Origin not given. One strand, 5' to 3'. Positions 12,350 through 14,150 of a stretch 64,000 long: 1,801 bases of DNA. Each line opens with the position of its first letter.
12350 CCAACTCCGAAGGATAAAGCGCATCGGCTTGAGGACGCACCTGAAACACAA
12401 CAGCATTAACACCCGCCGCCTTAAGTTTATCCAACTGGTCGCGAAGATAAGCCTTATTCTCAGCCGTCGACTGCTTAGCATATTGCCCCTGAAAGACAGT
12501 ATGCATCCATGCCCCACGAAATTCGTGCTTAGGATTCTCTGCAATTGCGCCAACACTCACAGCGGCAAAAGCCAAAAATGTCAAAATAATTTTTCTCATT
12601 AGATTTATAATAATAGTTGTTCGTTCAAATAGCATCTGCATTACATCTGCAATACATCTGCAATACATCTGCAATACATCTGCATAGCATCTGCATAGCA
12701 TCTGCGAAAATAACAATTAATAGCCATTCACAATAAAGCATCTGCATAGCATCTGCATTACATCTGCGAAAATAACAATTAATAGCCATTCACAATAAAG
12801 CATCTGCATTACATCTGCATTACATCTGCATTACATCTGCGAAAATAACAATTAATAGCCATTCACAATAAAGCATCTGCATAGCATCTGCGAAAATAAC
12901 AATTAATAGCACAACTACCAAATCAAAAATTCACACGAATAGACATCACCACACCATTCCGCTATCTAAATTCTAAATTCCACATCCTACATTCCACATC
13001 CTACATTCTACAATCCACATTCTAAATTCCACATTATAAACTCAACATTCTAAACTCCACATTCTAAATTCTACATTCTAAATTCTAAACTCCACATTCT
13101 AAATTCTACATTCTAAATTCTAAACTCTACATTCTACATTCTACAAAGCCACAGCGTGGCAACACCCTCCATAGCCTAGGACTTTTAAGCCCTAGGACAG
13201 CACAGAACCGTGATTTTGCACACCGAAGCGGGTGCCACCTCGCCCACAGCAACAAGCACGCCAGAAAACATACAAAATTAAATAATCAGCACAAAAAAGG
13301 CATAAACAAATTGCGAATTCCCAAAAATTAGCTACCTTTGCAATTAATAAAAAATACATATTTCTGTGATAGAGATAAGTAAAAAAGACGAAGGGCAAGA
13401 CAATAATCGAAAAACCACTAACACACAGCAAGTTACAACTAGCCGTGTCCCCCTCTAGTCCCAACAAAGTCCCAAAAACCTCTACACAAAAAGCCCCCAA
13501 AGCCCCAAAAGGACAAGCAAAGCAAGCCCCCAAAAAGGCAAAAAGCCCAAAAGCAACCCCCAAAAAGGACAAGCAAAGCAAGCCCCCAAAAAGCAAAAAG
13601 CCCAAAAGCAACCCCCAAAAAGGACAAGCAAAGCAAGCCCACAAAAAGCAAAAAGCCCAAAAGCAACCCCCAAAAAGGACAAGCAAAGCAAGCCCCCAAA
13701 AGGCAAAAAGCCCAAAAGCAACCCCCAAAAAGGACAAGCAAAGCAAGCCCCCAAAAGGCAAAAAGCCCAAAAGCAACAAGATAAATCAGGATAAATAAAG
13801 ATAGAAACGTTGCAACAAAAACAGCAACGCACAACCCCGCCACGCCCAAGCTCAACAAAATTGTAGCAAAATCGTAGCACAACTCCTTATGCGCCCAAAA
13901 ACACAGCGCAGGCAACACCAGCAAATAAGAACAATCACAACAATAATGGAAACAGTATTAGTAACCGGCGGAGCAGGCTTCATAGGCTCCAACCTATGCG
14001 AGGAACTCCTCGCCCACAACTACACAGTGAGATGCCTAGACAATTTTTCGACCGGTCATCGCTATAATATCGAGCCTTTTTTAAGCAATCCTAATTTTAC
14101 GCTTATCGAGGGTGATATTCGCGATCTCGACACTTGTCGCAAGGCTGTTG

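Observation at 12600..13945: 1.35-kb divergent intergenic region built almost entirely of compositionally extreme tandem arrays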

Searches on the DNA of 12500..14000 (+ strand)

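Call 20: search_rna_families(source=window, start=12500, end=14000, threshold=evalue, max_evalue=10)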
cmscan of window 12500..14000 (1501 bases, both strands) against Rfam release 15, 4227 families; matches with E-value up to 10: 7.
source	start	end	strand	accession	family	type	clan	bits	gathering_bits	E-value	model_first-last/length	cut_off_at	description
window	12557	12685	-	RF00015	U4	Gene; snRNA; splicing;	CL00007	17.5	46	0.31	1-138/138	no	U4 spliceosomal RNA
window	13334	13396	+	RF01153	sn3060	Gene; snRNA; snoRNA; CD-box;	-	15.4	45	8.4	1-67/67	no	Small nucleolar RNA sn3060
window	13164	13196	-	RF01687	Acido-Lenti-1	Gene; sRNA;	-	14.9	37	2.2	1-46/46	no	Acido-Lenti-1 RNA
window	12680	12749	-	RF00712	mir-460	Gene; miRNA;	-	14.6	52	4.4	1-77/77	no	mir-460 microRNA precursor family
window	13140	13236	-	RF03840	mir-3064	Gene; miRNA;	-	14.6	76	9.7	1-67/67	no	mir-3064 microRNA precursor family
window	12815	12884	-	RF00712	mir-460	Gene; miRNA;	-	14.4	52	5.1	1-77/77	no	mir-460 microRNA precursor family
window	13182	13250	-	RF02087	Yar_3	Gene; lncRNA;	-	12.9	50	2.5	1-67/67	no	Yellow-achaete intergenic RNA conserved region 3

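Call 67: search_dna_similar(query=window:12600-13945:+, collection=plasmids, mode=distant, max_evalue=0.001, max_rows=10)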
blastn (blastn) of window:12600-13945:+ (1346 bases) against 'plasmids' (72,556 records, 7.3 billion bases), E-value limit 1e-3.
No match.

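Call 68: search_dna_similar(query=window:12600-13945:+, collection=phages, mode=distant, max_evalue=0.001, max_rows=10)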
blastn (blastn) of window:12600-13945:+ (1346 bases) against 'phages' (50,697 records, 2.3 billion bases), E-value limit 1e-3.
No match.
